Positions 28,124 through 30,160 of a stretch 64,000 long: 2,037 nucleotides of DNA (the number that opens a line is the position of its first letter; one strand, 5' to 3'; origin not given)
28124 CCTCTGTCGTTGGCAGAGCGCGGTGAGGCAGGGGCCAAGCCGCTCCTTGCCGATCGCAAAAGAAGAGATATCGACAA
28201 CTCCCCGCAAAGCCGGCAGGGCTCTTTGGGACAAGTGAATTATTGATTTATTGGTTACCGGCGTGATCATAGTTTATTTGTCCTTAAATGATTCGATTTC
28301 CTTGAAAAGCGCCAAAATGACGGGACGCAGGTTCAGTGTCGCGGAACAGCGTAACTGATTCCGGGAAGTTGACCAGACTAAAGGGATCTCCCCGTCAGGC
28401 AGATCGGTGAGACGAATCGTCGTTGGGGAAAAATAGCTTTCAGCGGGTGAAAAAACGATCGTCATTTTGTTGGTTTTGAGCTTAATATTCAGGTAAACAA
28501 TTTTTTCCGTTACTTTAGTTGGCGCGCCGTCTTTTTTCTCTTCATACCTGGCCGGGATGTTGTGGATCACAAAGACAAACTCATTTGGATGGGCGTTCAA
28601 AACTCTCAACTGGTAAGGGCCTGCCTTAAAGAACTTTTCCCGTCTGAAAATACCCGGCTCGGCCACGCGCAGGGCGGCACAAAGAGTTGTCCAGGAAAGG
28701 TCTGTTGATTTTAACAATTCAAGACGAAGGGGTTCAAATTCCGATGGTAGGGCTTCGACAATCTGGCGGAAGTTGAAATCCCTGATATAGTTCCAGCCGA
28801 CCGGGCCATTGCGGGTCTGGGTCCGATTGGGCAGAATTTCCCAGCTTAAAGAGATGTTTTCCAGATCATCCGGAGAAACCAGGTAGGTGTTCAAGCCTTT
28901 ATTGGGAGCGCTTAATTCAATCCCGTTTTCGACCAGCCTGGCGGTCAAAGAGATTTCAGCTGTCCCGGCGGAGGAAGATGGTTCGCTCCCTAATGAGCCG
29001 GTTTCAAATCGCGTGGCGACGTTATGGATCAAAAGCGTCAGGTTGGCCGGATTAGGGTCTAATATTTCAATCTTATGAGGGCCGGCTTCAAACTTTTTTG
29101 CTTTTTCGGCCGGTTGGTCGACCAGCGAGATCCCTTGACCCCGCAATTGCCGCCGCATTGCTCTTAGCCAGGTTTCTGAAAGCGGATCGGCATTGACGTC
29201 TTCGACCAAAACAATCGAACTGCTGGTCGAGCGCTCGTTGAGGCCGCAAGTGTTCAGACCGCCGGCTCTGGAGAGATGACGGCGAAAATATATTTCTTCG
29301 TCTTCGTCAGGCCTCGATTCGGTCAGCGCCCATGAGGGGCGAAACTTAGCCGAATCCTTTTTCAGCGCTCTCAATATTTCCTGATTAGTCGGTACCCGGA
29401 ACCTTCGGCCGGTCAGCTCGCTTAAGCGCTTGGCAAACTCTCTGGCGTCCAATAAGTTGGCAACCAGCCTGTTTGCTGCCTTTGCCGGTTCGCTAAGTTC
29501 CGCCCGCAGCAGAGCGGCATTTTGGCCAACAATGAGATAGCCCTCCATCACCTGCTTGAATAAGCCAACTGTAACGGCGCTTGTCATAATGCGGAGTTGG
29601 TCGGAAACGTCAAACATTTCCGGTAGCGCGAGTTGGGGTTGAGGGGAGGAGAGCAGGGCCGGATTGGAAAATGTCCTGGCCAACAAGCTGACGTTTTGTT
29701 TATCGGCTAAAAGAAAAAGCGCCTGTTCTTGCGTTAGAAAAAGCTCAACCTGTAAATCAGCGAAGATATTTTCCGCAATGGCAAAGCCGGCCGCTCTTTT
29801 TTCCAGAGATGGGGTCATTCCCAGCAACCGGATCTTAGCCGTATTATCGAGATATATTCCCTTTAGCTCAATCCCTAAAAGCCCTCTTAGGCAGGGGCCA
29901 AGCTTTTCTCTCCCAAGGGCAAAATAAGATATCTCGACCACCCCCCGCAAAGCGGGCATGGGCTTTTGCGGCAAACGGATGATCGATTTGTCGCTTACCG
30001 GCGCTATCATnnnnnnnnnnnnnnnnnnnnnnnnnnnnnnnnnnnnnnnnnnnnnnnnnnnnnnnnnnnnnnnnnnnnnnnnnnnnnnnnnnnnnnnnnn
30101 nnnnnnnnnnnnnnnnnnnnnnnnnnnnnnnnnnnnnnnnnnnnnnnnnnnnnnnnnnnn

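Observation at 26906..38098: Candidate novel system: divergent Clp/Hsp100-like double-AAA+ ATPase plus five tandem diversifying paralogues carrying a degenerate FGE-sulfatase-like domain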

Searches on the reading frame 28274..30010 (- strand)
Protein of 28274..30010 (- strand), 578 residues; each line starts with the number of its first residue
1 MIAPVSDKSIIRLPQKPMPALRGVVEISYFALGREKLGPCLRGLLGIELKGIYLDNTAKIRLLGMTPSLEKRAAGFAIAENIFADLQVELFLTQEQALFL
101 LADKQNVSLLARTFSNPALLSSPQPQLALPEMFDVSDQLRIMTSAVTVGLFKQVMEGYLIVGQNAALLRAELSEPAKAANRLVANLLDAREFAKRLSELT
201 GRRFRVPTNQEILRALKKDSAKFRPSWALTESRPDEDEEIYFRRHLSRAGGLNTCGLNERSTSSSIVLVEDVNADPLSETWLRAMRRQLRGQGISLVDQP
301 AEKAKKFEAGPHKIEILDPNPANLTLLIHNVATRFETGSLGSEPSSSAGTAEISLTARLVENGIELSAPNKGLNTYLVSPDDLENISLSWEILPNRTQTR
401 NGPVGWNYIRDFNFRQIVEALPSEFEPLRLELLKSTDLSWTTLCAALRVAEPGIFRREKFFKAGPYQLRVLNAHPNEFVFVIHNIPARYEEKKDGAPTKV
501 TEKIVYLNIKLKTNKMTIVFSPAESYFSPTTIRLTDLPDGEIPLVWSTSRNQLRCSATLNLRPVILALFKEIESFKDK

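Call 4: search_protein_families(library=pfam, proteins=[window:28274-30010:-], max_evalue=1)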
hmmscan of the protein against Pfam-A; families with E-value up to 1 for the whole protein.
window:28274-30010:- (578 aa): 0 families

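Call 5: search_protein_families(library=padloc, proteins=[window:28274-30010:-], max_evalue=1)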
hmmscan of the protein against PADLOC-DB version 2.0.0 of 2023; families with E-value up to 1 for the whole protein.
window:28274-30010:- (578 aa): 0 families

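Call 6: search_protein_families(library=ncbifam, proteins=[window:28274-30010:-], max_evalue=1)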
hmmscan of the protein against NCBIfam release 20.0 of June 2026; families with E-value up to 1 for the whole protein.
window:28274-30010:- (578 aa): 0 families

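Call 82: search_protein_families(library=phrogs, proteins=[window:28274-30010:-], max_evalue=0.01)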
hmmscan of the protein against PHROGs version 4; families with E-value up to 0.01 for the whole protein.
window:28274-30010:- (578 aa): 1 family
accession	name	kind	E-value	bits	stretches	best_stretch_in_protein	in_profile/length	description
phrog_18508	-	other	0.0089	16.4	0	139-211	53-128/266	kinase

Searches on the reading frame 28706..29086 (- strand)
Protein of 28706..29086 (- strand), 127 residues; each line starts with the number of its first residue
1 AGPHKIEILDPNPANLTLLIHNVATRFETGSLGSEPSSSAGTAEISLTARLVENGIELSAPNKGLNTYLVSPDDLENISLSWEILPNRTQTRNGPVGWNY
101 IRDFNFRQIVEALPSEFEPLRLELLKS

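Call 91: search_solved_structures(query=A7, max_evalue=10)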
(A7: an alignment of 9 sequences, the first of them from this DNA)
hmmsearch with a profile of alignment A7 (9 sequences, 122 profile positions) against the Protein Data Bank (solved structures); distinct sequences matched with E-value up to 10: 0.

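Call 92: search_protein_families(library=pfam, alignment_id=A7, max_evalue=1)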
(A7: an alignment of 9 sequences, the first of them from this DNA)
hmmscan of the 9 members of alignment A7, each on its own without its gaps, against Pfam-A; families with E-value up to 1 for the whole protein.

A. member 1, seq(127 aa): 0 families

B. families by the number of members that match (of 9 scanned): 1 family
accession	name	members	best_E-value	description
PF20449.3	DUF6706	1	0.25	Family of unknown function (DUF6706)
